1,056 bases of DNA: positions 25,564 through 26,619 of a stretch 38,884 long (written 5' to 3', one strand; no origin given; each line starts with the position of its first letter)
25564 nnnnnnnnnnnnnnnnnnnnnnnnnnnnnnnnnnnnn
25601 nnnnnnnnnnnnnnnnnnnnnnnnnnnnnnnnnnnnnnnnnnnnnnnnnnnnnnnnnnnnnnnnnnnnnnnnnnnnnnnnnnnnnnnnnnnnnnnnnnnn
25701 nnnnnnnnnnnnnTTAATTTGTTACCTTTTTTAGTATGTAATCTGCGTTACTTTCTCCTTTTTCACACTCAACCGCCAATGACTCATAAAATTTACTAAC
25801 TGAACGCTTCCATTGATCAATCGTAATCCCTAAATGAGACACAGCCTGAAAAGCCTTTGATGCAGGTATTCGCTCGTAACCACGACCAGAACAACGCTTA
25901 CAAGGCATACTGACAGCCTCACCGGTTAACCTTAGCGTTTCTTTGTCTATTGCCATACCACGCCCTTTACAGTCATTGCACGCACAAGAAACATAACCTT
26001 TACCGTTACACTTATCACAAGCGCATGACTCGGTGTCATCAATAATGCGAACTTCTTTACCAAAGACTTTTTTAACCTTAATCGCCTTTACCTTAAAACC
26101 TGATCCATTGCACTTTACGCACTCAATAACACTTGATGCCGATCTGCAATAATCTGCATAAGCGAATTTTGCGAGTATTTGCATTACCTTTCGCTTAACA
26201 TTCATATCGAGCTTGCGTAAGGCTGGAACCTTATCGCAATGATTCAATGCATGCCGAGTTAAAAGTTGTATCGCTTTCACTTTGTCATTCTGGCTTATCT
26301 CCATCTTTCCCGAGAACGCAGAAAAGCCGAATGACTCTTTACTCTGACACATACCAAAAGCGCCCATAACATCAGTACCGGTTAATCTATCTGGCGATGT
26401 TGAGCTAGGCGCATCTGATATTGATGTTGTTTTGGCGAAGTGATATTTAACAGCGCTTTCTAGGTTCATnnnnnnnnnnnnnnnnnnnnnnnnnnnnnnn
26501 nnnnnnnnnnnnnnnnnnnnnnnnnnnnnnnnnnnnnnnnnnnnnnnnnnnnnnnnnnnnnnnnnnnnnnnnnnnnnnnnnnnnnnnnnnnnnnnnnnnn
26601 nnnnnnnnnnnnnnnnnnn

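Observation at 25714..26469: Q-like antiterminator built around four DnaJ-type CxxCxGxG zinc-finger repeats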

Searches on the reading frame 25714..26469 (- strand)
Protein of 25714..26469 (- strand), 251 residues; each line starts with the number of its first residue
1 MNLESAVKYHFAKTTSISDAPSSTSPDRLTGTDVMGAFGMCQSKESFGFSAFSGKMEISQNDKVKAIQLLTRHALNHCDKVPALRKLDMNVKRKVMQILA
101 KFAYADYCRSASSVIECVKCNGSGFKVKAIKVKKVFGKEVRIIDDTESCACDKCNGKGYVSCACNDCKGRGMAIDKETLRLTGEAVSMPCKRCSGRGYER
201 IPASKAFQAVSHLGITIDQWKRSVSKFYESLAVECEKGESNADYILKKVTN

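Call 3: search_protein_families(library=pfam, proteins=[window:25714-26469:-], max_evalue=1)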
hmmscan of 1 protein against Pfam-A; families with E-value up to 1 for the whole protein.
window:25714-26469:- (251 aa): 6 families
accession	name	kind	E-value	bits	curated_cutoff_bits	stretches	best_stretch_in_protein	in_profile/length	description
PF03589.19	Antiterm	-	2.4e-34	117.7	26.7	2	24-111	2-87/87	Antitermination protein Q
PF00684.25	DnaJ_CXXCXGXG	-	1.6e-07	31.9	32.7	2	151-198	1-52/65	DnaJ central domain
PF17302.8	DUF5351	-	0.00092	19.9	27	0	151-171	1-27/29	Family of unknown function (DUF5351)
PF15777.11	Anti-TRAP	-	0.01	16.2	32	0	144-176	7-45/59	Tryptophan RNA-binding attenuator protein inhibitory protein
PF20833.2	RNase_E_G_Thio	-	0.021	15.4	26.8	0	189-209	1-21/86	RNase E/G, Thioredoxin-like domain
PF25436.1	BSD2_CRD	-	0.19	12.4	27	0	148-174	2-26/69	BSD2 cysteine rich domain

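Call 4: search_protein_families(library=ncbifam, proteins=[window:25714-26469:-], max_evalue=1)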
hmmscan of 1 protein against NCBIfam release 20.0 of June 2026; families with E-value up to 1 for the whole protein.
window:25714-26469:- (251 aa): 7 families
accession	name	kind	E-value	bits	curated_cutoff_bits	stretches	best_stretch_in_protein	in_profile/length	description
TIGR02349.1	DnaJ_bact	equivalog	2.6e-05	23.8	377.2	2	135-198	131-197/354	molecular chaperone DnaJ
TIGR02642.1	phage_xxxx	hypoth_equivalog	0.0016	18.2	101.4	1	2-99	4-97/267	TIGR02642 family protein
NF058604.1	RtpA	equivalog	0.0076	16.3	65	0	116-160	11-35/50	anti-TRAP protein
NF008035.0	PRK10767.1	subfamily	0.047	12.7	338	1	113-181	140-214/374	molecular chaperone DnaJ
NF010871.0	PRK14278.1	equivalog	0.084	11.7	502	1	145-198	153-207/378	molecular chaperone DnaJ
NF010885.0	PRK14292.1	equivalog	0.096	11.6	585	1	111-180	154-216/371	chaperone protein DnaJ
NF010872.0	PRK14279.1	equivalog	0.14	11.3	556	1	109-177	185-242/394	molecular chaperone DnaJ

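Call 5: search_protein_families(library=phrogs, proteins=[window:25714-26469:-], max_evalue=1)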
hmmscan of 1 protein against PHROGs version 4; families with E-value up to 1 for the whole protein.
window:25714-26469:- (251 aa): 17 families
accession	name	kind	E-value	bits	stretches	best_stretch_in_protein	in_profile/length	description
phrog_127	-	transcription regulation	1.6e-83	281.2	1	1-251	1-252/253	anti-termination protein Q-like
phrog_25523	-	transcription regulation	1.9e-36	126.7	1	1-142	1-137/166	anti-termination protein Q-like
phrog_19003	-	unknown function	3.1e-28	99.3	1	147-250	8-113/114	-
phrog_21867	-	unknown function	8.3e-18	65.3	1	1-57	1-57/58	-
phrog_14186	-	unknown function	6.3e-15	55.8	1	197-250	1-56/57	-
phrog_6060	-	transcription regulation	1.1e-06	29.5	3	162-199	14-49/61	anti-termination protein Q-like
phrog_3931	-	unknown function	5.5e-05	24.2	1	148-173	29-56/59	-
phrog_6730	-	unknown function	0.023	15.7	1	114-160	42-90/106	-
phrog_30199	-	unknown function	0.072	13.8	1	14-141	13-136/177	-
phrog_8027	-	unknown function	0.085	14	1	163-201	7-41/153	-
phrog_14336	-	unknown function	0.094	13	1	130-199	125-194/363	-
phrog_36649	-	unknown function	0.18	11.6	1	112-170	342-399/466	-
phrog_11603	-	unknown function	0.39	12.1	0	162-198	26-61/67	-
phrog_23136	-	integration and excision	0.58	11.5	0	145-160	10-25/62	integrase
phrog_26078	-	unknown function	0.6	11.4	0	112-138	40-66/120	-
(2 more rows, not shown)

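Call 6: search_solved_structures(query=window:25714-26469:-, max_evalue=10, show_alignments=2)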
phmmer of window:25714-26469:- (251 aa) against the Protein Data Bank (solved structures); distinct sequences matched with E-value up to 10: 9.
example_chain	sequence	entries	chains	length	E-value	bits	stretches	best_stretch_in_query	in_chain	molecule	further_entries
7ubm_Q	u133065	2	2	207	2.4e-51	178.1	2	1-112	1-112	Antitermination protein Q | Antitermination protein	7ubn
4mo1_A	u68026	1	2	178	1.2e-38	136.5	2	39-112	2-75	Antitermination protein Q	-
7ubj_A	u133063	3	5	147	1.7e-29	106.6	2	162-250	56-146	Antitermination protein Q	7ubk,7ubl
3zx0_A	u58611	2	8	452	0.47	13.5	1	152-218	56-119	ECTONUCLEOSIDE TRIPHOSPHATE DIPHOSPHOHYDROLASE 1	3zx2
3zx3_A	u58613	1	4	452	0.51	13.3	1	152-218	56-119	ECTONUCLEOSIDE TRIPHOSPHATE DIPHOSPHOHYDROLASE 1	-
2ctt_A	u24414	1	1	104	0.63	13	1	149-198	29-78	DnaJ homolog subfamily A member 3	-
2bzb_A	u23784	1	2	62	2.3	11.2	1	60-98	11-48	CONSERVED DOMAIN PROTEIN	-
1exk_A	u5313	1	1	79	3.8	10.5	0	139-198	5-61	DNAJ PROTEIN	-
6jzb_A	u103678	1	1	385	7.8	9.5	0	134-199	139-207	Chaperone protein DnaJ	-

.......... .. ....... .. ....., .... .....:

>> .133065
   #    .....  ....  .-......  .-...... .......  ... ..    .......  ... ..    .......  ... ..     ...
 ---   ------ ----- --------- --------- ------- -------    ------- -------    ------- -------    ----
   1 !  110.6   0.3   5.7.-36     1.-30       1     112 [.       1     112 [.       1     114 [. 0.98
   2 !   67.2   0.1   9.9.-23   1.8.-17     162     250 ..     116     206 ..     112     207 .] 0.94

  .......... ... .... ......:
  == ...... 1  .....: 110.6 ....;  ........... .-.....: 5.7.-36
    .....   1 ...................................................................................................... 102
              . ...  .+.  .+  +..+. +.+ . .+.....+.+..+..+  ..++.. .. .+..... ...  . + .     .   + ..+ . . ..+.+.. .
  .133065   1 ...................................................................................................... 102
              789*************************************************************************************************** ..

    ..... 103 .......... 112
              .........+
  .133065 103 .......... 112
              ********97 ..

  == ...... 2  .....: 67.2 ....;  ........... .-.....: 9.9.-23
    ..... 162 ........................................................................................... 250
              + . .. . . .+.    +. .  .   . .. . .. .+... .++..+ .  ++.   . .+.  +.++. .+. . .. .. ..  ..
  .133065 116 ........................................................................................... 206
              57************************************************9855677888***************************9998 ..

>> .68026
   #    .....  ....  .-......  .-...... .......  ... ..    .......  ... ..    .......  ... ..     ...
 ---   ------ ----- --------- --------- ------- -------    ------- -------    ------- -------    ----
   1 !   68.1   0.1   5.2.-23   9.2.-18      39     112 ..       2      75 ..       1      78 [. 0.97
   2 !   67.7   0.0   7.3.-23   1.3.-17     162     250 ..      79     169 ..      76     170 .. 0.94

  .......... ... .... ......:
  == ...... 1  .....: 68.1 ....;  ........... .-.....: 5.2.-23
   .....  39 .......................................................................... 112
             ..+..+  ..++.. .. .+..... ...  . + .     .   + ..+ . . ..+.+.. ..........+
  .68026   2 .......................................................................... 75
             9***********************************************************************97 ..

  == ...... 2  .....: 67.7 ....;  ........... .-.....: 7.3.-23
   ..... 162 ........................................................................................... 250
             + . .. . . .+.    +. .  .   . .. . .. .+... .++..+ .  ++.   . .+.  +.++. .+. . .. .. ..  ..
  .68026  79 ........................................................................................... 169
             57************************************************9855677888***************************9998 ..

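Call 7: search_dna_similar(query=window:25714-26469:-, collection=phages, mode=protein, max_rows=30, rows=spread)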
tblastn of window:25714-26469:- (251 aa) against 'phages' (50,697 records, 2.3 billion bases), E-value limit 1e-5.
Records with a match: 250; places in all: 252; records where one place covers at least 80% of the query: 247.
Best place of each record, by identity: 95-99% 2; <60% 248.
By first word of the organism name: Escherichia 88; Salmonella 57; Enterobacteria 35; Klebsiella 24; Stx2c-converting 15; Erwinia 8; Yersinia 4; Cronobacter 3; Proteus 2; Lambdavirus 2; and 9 more.
By host as written in the record: Escherichia coli 64; - 38; Salmonella enterica subsp. enterica serovar Typhimurium 15; Escherichia coli str. K-12 substr. MG1655 8; Salmonella sp. 7; Salmonella typhimurium 7; Klebsiella pneumoniae 7; Escherichia coli K-12 5; and 66 more.
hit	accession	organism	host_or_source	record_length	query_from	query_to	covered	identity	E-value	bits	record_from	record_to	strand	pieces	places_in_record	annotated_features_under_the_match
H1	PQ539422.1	Proteus phage vB_BPM-V3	Proteus mirabilis BPM-3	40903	1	251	100%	98.8%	3e-152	474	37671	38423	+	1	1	antitermination protein Q | hypothetical protein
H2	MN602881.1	Erwinia phage Midgardsormr38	Erwinia persicina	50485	1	250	100%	50.4%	3e-70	239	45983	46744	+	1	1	antitermination protein Q | hypothetical protein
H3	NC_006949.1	Enterobacteria phage ES18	Salmonella typhimurium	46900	1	251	100%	48.6%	1e-62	217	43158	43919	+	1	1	73: anti-termination protein Q-like | 72: gp72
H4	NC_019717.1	Enterobacteria phage HK225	Escherichia coli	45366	1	250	100%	46.3%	1e-66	228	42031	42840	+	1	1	anti-termination protein Q-like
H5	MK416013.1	Klebsiella phage ST16-OXA48phi5.1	Klebsiella pneumoniae ST16-OXA48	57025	1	250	100%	43.8%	1e-62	217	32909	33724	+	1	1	antitermination protein | YlcG family protein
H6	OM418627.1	Escherichia phage Lambda h434 imm21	Escherichia coli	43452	1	250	100%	40.1%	9e-46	169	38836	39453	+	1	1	late gene regulator | hypothetical protein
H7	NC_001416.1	Escherichia phage Lambda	Escherichia coli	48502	1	250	100%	40.1%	9e-46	169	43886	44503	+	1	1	Q: antitermination protein | NinI: serine/threonine protein phosphatase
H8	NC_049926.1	Escherichia phage ECP1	Escherichia coli MG1655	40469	1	250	100%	40.1%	9e-46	168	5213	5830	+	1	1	antitermination protein | protein ninH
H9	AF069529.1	Escherichia phage HK97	-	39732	1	250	100%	40.1%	1e-45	168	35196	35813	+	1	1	69: Q protein | 68: Gp68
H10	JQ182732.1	Escherichia phage mEp234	Escherichia coli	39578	1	250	100%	39.7%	6e-45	166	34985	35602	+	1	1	late gene regulator Q | NinI protein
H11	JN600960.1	Enterobacteria phage IME10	Escherichia coli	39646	1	250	100%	39.7%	8e-45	166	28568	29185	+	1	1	regulatory protein Q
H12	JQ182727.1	Escherichia phage mEpX1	Escherichia coli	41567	1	250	100%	39.7%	8e-45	166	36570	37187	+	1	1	late gene regulator Q | NinH protein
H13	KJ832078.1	Enterobacteria phage Sf101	Shigella flexneri serotype 7a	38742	1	250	100%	39.7%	9e-45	166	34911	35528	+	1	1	antitermination Q | NinI protein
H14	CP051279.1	Salmonella phage ST-35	Salmonella enterica subsp. enterica ...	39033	1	250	100%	39.7%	2e-44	165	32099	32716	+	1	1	record has no annotation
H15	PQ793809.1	Salmonella phage As1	Salmonella enterica subsp. enterica ...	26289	1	250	100%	39.3%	9e-46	168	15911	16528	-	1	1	antitermination protein Q | hypothetical protein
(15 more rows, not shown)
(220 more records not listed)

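Call 11: get_annotated_region(hit=H1, flank=5000)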
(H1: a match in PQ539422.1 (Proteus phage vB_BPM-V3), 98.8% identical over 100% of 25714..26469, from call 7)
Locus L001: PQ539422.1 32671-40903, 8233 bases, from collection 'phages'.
description: Proteus phage vB_BPM-V3, complete genome.
organism: Proteus phage vB_BPM-V3 (NCBI taxid 3377755)
taxonomy: Viruses
host: Proteus mirabilis BPM-3; source: sewage; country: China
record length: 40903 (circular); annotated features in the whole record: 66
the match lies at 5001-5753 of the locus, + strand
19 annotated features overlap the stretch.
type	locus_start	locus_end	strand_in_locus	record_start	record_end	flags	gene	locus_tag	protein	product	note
CDS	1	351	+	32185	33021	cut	-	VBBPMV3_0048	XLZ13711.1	DNA replication protein O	-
CDS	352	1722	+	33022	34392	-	-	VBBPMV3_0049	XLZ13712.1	DNA helicase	-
CDS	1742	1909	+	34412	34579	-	-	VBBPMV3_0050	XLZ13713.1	hypothetical protein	-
CDS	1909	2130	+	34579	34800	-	-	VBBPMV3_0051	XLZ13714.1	hypothetical protein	-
CDS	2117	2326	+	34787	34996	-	-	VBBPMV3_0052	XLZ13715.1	hypothetical protein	-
CDS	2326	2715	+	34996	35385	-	-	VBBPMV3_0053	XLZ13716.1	hypothetical protein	-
CDS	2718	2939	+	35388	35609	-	-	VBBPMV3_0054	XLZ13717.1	hypothetical protein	-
CDS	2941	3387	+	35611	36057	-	-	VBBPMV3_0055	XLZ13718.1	hypothetical protein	-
CDS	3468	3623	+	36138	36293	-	-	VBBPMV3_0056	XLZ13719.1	hypothetical protein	ACLAME 61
CDS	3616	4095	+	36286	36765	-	-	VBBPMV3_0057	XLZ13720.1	hypothetical protein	-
CDS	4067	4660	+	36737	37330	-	-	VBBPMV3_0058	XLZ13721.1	recombination protein NinG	-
CDS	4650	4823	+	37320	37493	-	-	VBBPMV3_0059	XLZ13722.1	hypothetical protein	-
CDS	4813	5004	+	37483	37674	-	-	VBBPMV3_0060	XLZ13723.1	hypothetical protein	-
CDS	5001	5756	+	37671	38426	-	-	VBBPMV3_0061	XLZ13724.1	antitermination protein Q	-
CDS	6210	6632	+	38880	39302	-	-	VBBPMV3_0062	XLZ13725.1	hypothetical protein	-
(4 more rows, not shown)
